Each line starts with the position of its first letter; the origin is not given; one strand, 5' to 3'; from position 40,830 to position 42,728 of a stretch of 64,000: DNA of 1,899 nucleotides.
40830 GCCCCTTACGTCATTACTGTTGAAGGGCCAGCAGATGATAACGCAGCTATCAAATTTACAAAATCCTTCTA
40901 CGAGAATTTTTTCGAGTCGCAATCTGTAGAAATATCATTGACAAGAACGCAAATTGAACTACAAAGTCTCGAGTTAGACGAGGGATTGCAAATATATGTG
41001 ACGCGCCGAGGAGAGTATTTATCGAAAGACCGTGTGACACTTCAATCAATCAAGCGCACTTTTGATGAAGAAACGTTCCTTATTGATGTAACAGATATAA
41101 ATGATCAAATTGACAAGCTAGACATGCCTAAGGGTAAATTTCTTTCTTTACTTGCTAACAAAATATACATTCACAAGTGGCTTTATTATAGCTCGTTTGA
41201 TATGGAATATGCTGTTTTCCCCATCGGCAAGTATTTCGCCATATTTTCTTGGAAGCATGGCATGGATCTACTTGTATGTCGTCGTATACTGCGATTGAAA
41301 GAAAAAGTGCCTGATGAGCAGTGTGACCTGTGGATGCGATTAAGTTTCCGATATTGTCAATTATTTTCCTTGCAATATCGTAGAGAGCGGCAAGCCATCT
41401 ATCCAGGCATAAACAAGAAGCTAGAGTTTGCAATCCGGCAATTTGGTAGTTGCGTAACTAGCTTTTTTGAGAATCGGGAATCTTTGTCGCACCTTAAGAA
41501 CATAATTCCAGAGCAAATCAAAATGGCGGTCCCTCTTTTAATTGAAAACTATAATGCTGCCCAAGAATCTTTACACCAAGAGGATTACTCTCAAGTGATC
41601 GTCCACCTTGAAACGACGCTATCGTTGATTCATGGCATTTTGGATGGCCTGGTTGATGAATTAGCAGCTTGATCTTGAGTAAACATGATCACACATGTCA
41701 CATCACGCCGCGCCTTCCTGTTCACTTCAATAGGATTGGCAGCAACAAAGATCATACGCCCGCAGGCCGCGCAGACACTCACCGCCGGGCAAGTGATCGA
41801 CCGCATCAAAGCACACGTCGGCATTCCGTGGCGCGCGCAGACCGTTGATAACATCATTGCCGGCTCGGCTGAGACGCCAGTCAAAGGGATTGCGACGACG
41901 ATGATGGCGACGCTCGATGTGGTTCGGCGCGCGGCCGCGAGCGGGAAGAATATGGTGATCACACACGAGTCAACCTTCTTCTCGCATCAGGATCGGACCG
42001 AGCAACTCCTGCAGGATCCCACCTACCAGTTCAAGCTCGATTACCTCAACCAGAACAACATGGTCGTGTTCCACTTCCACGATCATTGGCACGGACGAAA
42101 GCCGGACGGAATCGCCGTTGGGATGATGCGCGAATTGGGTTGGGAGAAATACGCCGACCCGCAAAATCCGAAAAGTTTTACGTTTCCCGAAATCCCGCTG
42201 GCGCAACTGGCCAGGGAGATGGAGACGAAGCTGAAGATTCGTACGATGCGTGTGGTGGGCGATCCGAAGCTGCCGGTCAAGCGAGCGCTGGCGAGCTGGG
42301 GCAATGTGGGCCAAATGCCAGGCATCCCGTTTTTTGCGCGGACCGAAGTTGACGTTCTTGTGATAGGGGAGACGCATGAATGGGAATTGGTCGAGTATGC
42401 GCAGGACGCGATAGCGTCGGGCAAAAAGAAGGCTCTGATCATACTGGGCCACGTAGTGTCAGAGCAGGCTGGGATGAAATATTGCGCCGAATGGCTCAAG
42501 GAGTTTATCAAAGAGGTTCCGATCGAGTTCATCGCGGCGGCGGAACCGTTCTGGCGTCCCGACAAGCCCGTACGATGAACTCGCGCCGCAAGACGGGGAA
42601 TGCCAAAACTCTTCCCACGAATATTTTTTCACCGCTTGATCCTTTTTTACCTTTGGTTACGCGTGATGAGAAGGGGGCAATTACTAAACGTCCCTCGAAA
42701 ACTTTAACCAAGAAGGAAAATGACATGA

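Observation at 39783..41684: AT-rich islet: orphan CheY-like receiver plus CHAT (caspase-like) protein with an unknown C-terminal half; candidate phospho-gated protease or defence module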

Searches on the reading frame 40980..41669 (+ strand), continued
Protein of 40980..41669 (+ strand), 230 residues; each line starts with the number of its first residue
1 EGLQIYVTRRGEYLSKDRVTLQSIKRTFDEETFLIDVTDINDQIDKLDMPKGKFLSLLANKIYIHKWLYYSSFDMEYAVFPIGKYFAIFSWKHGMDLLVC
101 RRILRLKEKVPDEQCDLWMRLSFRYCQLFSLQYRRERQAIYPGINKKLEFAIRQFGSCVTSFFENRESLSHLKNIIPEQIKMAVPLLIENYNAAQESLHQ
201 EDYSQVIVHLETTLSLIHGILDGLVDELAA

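Call 83: fold_search(model_id=the predicted structure, library=viral)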
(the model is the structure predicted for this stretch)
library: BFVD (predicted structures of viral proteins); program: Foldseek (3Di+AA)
matches with E <= 10: 353; with E <= 0.001: 0
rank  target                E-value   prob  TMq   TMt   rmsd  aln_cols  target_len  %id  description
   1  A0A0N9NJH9            3.3e-02  0.97  0.28  0.48   5.7       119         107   15  Uncharacterized protein [Acidianus bottle-shaped virus 2 strain ABV2]
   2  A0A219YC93            1.2e-01  0.96  0.29  0.55   5.4       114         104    8  Uncharacterized protein [Aeromonas phage 65.2]
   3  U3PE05                1.5e-01  0.11  0.17  0.16  16.1       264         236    9  (no name in the UniProt tables at hand)
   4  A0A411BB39            2.4e-01  0.91  0.32  0.37   4.3       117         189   13  (no name in the UniProt tables at hand)
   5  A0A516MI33            2.4e-01  0.28  0.19  0.29   8.9       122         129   13  (no name in the UniProt tables at hand)
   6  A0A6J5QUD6            2.9e-01  0.16  0.26  0.17  27.1       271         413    8  Uncharacterized protein [uncultured Caudovirales phage]
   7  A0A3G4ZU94            2.9e-01  0.07  0.15  0.07  18.2       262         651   10  DNA topoisomerase 1 [Dasosvirus sp.]
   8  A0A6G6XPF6            3.4e-01  0.41  0.27  0.16  12.5       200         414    9  (no name in the UniProt tables at hand)
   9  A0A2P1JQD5            3.8e-01  0.33  0.20  0.37   7.4       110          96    9  (no name in the UniProt tables at hand)
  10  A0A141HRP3            3.8e-01  0.14  0.20  0.19  13.7       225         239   13  (no name in the UniProt tables at hand)
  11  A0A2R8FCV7            4.2e-01  0.63  0.29  0.51   5.5       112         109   14  Uncharacterized protein [Brazilian cedratvirus IHUMI]
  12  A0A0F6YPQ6            4.2e-01  0.20  0.20  0.32   7.5       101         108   19  Uncharacterized protein [Sinorhizobium phage phiN3]
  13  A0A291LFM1            4.4e-01  0.77  0.27  0.54   4.8       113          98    7  Uncharacterized protein [Aeromonas phage AS-yj]
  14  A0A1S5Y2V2            4.4e-01  0.72  0.29  0.51   7.1       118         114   14  Uncharacterized protein [uncultured archaeal virus]
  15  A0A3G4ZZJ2            4.4e-01  0.10  0.15  0.20   9.7        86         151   13  Uncharacterized protein [Edafosvirus sp.]
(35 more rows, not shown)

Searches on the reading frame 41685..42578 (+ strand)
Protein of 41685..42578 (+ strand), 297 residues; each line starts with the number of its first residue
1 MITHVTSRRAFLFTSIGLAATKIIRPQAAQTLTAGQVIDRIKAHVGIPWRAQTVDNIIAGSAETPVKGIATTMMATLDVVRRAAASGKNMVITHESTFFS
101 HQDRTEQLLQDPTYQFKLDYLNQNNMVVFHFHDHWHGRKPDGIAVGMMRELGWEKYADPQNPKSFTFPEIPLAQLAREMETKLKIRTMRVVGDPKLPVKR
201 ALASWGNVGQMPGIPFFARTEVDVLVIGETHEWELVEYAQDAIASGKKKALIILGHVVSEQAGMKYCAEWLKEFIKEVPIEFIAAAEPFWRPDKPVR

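Call 3: search_protein_families(library=pfam, proteins=[window:41685-42578:+], max_evalue=1)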
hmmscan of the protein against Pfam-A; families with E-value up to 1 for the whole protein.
window:41685-42578:+ (297 aa): 2 families
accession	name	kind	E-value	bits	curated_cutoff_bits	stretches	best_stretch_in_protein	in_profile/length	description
PF01784.24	DUF34_NIF3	-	9.4e-17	61.9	23.4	1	54-284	22-251/256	Duf34/NIF3 (NGG1p interacting factor 3)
PF17830.6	STI1-HOP_DP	-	0.015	15.7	29.1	1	103-125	12-34/55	STI1/HOP, DP domain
